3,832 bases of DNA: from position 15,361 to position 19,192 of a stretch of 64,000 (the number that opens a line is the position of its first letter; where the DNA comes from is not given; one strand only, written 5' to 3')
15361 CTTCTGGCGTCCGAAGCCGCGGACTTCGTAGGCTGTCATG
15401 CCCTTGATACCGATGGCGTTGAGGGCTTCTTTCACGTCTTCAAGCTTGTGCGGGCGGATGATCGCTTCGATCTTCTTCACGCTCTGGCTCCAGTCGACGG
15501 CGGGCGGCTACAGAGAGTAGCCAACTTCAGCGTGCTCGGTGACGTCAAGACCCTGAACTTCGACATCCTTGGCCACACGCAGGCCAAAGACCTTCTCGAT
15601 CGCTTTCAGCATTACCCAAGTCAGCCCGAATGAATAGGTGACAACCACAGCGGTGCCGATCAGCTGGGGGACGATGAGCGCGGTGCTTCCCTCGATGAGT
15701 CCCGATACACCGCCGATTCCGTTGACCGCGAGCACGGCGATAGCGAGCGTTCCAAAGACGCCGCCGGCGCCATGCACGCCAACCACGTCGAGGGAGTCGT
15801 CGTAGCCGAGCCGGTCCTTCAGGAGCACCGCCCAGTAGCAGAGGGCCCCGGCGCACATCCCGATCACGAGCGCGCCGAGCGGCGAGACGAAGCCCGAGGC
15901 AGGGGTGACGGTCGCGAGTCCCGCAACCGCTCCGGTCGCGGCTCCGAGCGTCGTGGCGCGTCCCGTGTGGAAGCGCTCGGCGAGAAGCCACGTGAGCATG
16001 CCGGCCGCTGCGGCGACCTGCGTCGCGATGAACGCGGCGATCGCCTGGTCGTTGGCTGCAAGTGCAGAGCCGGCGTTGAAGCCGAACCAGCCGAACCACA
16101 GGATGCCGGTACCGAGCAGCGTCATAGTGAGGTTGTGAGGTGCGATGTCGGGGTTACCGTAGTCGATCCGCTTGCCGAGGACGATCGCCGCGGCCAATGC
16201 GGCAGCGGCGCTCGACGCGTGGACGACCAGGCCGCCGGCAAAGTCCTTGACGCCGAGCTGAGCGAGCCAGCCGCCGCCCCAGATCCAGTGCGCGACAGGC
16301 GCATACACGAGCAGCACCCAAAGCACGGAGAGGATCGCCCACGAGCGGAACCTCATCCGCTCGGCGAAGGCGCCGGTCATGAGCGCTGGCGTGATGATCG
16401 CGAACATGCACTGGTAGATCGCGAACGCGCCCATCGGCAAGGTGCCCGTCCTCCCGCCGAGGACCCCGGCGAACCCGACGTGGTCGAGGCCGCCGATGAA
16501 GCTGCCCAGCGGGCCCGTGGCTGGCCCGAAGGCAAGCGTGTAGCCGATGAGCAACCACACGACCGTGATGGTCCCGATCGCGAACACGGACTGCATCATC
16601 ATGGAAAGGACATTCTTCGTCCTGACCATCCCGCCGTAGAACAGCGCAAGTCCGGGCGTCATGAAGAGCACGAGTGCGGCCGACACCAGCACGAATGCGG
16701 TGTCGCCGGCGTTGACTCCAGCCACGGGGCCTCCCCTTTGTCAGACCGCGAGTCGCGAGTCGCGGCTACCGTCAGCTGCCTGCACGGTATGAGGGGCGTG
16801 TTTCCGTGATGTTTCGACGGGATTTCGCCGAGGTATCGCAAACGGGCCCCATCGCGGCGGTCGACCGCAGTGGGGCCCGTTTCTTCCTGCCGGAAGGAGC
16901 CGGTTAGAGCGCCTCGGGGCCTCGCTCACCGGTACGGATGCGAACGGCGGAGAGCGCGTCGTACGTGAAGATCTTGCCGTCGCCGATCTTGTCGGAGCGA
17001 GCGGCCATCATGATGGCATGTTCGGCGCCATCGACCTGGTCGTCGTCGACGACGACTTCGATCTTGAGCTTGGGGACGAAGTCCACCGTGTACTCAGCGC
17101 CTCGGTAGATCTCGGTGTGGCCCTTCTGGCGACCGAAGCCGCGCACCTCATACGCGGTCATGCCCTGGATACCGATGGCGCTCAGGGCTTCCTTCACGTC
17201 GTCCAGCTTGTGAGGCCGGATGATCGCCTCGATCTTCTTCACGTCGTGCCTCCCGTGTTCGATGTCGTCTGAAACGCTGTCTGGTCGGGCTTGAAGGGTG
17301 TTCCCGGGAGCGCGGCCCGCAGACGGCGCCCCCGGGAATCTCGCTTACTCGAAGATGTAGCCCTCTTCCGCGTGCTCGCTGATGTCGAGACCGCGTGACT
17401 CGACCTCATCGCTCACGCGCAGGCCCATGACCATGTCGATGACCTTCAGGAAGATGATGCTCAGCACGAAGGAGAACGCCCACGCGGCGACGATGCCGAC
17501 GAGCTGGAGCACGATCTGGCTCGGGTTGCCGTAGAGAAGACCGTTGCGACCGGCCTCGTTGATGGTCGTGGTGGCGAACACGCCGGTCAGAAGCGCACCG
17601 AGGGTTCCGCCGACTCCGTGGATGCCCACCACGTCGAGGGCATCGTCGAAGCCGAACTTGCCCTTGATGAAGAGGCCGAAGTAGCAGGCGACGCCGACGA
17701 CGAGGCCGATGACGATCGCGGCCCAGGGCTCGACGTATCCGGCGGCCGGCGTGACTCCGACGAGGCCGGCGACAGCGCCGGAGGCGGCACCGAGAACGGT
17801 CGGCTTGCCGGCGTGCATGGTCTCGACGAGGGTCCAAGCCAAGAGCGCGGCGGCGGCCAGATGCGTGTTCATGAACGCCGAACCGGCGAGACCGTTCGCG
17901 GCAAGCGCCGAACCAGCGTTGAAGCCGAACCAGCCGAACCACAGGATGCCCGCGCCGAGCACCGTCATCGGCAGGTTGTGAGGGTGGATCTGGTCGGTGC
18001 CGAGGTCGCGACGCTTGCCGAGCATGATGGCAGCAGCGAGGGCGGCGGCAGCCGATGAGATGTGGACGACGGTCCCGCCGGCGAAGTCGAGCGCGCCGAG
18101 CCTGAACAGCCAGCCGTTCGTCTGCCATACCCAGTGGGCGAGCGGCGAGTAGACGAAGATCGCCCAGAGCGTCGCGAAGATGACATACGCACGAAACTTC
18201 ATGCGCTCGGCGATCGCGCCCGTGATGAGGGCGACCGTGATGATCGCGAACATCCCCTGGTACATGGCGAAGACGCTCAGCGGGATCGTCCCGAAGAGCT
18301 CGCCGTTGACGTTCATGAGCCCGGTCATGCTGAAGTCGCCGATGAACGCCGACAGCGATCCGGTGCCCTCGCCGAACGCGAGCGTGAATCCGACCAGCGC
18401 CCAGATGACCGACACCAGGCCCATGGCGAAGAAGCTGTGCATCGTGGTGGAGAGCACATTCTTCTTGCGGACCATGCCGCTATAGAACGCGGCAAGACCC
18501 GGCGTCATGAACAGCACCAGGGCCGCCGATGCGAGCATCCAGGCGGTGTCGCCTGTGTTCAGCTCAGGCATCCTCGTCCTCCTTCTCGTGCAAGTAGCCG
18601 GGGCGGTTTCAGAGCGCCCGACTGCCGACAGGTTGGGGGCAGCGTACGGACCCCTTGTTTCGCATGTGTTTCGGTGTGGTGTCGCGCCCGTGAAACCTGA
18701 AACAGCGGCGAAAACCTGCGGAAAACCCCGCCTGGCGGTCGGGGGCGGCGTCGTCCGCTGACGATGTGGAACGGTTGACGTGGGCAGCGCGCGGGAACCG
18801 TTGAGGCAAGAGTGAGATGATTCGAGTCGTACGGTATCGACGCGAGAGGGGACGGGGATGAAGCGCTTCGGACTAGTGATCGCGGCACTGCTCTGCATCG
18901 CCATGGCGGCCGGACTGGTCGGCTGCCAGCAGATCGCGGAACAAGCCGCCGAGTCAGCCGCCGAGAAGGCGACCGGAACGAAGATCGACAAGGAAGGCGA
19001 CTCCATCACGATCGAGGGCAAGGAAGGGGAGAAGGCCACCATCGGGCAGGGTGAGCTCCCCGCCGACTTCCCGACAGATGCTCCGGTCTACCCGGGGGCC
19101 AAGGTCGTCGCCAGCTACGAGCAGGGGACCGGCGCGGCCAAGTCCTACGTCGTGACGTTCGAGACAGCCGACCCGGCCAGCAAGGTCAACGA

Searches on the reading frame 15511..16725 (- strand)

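Call 38: search_protein_families(library=pfam, proteins=[window:15511-16725:-], max_evalue=0.00001)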
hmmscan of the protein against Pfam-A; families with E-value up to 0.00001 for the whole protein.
window:15511-16725:- (405 aa): 1 family
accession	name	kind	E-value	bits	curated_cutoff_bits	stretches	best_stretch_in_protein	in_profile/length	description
PF00909.26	Ammonium_transp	-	1.6e-122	409.6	23.2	1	10-403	1-399/399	Ammonium Transporter Family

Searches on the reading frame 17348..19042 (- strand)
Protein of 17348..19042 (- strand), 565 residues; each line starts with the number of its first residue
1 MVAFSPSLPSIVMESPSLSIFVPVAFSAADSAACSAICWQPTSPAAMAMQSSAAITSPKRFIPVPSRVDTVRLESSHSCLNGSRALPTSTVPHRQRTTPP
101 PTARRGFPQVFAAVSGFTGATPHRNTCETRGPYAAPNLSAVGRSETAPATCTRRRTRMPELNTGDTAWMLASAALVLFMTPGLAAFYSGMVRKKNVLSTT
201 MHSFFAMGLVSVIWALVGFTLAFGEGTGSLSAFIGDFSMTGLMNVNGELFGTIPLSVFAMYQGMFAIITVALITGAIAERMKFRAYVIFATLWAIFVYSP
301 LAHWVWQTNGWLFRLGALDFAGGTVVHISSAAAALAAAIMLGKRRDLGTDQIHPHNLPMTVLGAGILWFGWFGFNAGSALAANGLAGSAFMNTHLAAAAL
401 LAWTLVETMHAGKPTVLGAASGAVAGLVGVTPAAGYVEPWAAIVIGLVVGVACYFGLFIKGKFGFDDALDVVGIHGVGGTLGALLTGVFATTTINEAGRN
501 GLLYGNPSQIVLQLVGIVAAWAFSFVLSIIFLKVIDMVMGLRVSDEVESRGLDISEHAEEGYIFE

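Call 38: search_protein_families(library=pfam, proteins=[window:17348-19042:-], max_evalue=0.00001)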
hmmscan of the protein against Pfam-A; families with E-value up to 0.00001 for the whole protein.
window:17348-19042:- (565 aa): 1 family
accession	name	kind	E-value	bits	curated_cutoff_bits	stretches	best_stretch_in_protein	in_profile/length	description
PF00909.26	Ammonium_transp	-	1.7e-128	429.2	23.2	1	167-562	1-399/399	Ammonium Transporter Family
